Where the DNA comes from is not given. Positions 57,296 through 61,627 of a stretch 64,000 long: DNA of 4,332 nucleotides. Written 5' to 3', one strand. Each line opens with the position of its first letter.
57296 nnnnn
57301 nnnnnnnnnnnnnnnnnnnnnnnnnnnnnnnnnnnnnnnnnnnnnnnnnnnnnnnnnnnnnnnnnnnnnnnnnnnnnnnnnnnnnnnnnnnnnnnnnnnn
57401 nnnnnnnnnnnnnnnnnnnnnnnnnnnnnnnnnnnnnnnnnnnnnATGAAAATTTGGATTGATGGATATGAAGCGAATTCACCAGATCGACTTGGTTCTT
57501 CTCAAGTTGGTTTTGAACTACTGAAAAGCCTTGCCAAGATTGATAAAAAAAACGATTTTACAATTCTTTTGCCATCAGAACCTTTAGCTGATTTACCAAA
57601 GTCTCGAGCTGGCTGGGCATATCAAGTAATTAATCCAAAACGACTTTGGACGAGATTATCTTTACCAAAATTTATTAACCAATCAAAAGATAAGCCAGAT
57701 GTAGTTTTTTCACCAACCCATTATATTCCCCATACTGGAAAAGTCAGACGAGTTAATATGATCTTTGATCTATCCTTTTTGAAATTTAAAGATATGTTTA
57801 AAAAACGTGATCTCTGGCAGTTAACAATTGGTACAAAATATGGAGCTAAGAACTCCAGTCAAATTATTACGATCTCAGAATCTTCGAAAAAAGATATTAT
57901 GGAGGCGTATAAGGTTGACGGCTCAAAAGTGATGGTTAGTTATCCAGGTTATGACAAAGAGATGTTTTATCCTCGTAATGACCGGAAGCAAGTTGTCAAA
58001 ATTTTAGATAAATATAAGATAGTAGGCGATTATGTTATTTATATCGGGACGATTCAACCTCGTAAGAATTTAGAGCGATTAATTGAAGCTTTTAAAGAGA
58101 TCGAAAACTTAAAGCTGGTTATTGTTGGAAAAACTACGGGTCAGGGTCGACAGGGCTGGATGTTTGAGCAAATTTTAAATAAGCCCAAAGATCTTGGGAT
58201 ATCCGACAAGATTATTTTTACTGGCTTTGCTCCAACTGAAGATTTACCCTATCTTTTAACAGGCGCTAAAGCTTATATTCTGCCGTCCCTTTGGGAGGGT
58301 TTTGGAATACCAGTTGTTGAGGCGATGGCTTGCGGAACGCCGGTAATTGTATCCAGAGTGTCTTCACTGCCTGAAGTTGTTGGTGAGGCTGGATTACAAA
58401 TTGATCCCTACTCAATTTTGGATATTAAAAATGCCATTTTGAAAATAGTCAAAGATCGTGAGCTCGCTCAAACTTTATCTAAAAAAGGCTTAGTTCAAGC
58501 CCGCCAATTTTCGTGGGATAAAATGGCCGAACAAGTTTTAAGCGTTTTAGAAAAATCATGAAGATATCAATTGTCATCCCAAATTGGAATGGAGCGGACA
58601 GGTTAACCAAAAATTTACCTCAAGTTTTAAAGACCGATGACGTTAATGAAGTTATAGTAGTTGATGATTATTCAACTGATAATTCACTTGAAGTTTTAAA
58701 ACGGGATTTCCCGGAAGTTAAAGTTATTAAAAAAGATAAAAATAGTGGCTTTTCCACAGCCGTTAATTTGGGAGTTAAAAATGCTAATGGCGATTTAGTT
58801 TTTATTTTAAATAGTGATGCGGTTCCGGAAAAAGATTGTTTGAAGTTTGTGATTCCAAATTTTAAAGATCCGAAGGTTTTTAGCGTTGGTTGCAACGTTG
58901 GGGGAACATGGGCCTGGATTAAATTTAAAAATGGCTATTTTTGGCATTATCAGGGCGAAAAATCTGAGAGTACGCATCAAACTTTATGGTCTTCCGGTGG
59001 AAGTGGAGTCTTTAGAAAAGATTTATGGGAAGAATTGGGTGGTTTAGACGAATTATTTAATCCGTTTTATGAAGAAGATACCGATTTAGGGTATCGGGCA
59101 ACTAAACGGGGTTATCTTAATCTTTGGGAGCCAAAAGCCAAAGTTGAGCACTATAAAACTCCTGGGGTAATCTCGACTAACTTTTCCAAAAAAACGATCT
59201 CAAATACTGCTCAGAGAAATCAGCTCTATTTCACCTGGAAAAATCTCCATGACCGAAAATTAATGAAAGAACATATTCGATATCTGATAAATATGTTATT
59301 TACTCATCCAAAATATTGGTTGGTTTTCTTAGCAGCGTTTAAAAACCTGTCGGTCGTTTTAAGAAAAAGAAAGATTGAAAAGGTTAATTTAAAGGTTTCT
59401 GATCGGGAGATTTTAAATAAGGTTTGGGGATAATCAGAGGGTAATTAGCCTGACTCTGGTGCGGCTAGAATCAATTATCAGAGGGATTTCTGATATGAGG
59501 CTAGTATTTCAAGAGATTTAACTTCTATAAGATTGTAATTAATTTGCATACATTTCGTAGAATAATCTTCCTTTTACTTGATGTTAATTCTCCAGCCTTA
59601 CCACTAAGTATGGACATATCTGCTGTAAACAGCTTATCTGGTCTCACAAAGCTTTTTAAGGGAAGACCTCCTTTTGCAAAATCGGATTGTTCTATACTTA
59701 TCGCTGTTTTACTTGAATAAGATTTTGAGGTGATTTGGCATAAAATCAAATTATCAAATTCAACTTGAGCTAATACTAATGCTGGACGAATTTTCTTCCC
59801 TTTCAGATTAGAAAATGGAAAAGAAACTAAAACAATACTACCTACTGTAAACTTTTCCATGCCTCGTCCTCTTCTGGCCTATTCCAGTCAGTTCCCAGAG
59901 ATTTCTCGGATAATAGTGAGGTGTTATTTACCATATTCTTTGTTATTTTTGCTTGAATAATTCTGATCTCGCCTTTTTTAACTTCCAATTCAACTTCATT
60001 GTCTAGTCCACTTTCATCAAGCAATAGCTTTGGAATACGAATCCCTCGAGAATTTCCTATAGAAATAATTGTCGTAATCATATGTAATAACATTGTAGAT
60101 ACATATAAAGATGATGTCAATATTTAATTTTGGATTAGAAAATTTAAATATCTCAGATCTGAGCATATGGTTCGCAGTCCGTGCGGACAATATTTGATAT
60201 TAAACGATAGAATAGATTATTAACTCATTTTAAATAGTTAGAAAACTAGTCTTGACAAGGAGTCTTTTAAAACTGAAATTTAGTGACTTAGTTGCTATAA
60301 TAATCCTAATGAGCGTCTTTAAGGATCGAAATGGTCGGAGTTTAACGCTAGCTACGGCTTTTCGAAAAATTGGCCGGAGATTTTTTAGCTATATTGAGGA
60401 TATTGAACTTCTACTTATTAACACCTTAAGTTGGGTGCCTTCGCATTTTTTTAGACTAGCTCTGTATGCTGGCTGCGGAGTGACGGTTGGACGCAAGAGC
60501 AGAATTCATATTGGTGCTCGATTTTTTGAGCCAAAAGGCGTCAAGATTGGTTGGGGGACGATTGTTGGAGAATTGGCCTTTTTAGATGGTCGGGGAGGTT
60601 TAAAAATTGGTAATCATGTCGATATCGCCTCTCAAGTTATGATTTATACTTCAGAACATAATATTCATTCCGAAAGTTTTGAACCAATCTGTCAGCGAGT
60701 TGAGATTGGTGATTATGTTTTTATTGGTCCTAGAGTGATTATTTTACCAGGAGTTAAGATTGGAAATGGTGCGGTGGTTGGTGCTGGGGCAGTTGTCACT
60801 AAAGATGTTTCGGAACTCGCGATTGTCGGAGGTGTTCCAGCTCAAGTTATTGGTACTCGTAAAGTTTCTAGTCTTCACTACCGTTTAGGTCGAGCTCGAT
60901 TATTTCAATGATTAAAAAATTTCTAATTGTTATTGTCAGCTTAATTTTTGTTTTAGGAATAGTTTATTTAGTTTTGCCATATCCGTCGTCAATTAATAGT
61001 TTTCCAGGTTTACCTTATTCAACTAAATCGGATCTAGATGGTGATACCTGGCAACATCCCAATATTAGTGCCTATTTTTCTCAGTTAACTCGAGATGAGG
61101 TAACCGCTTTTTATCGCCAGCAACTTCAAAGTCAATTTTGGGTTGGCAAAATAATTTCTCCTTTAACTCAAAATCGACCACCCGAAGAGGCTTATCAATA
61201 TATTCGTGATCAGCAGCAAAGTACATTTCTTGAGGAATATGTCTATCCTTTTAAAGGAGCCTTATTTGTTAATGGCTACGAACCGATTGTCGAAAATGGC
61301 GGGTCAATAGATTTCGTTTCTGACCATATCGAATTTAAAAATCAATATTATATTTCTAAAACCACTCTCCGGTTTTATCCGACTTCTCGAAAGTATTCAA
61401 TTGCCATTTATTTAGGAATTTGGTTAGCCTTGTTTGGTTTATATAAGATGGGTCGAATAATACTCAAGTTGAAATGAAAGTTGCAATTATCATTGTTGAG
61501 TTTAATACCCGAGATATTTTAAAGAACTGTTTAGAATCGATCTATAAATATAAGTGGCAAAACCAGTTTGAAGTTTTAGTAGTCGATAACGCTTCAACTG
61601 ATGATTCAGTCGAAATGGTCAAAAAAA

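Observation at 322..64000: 64-kb uninterrupted glycan-assembly supercluster with extreme glycosyltransferase paralogy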

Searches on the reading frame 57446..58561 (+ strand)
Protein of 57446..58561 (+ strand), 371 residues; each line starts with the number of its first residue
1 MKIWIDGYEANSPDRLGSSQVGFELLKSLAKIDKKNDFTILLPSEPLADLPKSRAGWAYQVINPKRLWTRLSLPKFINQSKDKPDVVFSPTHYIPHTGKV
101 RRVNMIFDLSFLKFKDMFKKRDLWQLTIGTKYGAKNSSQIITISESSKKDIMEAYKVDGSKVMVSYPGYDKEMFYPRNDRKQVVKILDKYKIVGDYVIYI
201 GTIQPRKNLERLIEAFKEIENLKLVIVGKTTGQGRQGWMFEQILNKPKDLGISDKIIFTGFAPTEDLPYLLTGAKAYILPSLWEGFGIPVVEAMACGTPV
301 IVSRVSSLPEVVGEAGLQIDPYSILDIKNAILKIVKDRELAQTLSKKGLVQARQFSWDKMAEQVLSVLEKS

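Call 8: search_protein_families(library=pfam, proteins=[window:57446-58561:+], max_evalue=0.01)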
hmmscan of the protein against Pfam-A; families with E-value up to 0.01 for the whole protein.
window:57446-58561:+ (371 aa): 5 families
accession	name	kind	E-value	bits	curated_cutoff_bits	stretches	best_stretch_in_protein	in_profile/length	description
PF00534.26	Glycos_transf_1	-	1e-39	136.3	26.4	1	196-348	17-169/172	Glycosyl transferases group 1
PF13692.12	Glyco_trans_1_4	-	1.1e-29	103.9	27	1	196-337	3-142/142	Glycosyl transferases group 1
PF20706.3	GT4-conflict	-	3e-08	33.5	26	1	265-315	273-323/385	Family 4 Glycosyltransferase in conflict systems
PF13524.12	Glyco_trans_1_2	-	6.2e-07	29.9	25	1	207-365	2-143/144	Glycosyl transferase-like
PF13439.12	Glyco_transf_4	-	4.1e-05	24.1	28.5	1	63-171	54-168/170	Glycosyltransferase Family 4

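Call 14: find_encoding_contigs(protein=window:57446-58561:+, flank=10000, max_places=4)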
Protein window:57446-58561:+ (371 aa): 1 contig read that carries it; 1 place shown.
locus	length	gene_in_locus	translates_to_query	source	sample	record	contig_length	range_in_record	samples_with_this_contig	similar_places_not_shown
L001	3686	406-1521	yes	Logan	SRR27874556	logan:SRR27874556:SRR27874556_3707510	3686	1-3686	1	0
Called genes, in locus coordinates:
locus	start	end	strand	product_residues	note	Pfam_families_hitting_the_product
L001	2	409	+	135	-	?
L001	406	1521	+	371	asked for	PF00534:Glycos_transf_1, PF13692:Glyco_trans_1_4, PF13524:Glyco_trans_1_2 (weak), PF20706:GT4-conflict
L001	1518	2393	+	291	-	PF00535:Glycos_transf_2, PF10111:Glyco_tranf_2_2 (weak), PF13641:Glyco_tranf_2_3, PF13632:Glyco_trans_2_3 (weak)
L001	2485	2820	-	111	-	PF02452:PemK_toxin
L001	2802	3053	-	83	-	-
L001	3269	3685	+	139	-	?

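Call 29: list_cluster_members(proteins=[P0001, window:57446-58561:+, window:1466-3136:+, window:29948-31249:+])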
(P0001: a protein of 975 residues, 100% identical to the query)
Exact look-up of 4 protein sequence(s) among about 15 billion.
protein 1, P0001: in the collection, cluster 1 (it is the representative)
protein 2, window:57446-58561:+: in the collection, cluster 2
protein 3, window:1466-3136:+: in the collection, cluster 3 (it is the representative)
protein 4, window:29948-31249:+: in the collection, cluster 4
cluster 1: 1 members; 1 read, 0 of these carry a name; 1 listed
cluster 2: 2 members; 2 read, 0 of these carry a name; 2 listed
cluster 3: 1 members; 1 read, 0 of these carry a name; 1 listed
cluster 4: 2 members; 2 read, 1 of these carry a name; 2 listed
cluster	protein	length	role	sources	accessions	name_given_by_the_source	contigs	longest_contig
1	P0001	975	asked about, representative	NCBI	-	-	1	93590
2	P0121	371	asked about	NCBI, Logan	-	-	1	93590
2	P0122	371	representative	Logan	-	-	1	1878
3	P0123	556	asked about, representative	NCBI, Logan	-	-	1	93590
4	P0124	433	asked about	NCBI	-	-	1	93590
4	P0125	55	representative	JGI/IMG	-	hypothetical protein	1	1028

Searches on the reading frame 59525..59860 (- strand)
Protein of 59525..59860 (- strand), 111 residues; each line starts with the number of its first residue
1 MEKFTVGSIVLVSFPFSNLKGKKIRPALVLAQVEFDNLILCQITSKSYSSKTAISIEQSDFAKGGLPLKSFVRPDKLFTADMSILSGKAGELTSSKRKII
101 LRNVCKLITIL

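Call 11: search_protein_families(library=pfam, proteins=[window:59525-59860:-], max_evalue=10)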
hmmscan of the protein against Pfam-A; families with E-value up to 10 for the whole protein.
window:59525-59860:- (111 aa): 1 family
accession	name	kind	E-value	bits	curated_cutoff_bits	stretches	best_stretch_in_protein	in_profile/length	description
PF02452.23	PemK_toxin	-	1.5e-10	41.7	23.1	1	7-107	3-108/109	PemK-like, MazF-like toxin of type II toxin-antitoxin system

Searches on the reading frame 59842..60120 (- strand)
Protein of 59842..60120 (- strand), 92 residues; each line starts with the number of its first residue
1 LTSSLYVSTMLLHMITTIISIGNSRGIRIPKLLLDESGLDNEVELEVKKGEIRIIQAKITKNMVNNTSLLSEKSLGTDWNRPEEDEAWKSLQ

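Call 11: search_protein_families(library=pfam, proteins=[window:59842-60120:-], max_evalue=10)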
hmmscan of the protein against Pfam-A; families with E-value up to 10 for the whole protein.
window:59842-60120:- (92 aa): 3 families
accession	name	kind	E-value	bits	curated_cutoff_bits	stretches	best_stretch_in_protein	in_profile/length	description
PF04014.23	MazE_antitoxin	-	0.00023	21.5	24.7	1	21-55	4-41/48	Antidote-toxin recognition MazE, bacterial antitoxin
PF08300.18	HCV_NS5a_1a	-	0.031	14.8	25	1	45-69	32-56/62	Hepatitis C virus non-structural 5a zinc finger domain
PF15889.10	DUF4738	-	0.21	11.9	23.9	1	39-66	65-92/146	Domain of unknown function (DUF4738)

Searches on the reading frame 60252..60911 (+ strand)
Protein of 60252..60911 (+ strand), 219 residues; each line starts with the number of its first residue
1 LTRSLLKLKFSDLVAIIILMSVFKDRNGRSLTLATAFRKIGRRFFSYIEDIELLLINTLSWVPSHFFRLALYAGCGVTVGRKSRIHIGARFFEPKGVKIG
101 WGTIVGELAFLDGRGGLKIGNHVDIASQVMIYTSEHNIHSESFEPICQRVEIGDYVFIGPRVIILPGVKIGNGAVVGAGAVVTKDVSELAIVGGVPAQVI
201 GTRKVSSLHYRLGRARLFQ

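Call 8: search_protein_families(library=pfam, proteins=[window:60252-60911:+], max_evalue=0.01)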
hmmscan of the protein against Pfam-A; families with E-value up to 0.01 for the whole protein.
window:60252-60911:+ (219 aa): 2 families
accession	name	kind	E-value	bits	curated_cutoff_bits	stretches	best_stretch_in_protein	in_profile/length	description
PF00132.30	Hexapep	-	2.8e-15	55.7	27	1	150-184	2-36/36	Bacterial transferase hexapeptide (six repeats)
PF14602.12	Hexapep_2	-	5e-08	33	27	1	150-184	2-34/34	Hexapeptide repeat of succinyl-transferase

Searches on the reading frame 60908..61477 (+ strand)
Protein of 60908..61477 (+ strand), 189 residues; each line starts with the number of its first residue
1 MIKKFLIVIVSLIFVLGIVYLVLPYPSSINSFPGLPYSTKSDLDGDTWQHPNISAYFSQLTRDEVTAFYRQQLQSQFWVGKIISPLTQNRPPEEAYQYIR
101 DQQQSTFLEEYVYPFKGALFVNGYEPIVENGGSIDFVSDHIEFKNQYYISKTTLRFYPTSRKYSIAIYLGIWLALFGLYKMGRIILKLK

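Call 8: search_protein_families(library=pfam, proteins=[window:60908-61477:+], max_evalue=0.01)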
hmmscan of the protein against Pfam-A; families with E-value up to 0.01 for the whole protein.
window:60908-61477:+ (189 aa): 0 families

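Call 11: search_protein_families(library=pfam, proteins=[window:60908-61477:+], max_evalue=10)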
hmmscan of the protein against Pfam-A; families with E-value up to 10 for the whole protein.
window:60908-61477:+ (189 aa): 0 families

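Call 32: search_protein_families(library=ncbifam, proteins=[window:60908-61477:+], max_evalue=0.1)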
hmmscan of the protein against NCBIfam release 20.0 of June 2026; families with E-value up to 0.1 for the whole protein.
window:60908-61477:+ (189 aa): 0 families

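Call 61: search_protein_families(library=pfam, proteins=[window:60908-61477:+], max_evalue=1)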
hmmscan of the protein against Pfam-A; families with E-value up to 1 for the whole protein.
window:60908-61477:+ (189 aa): 0 families
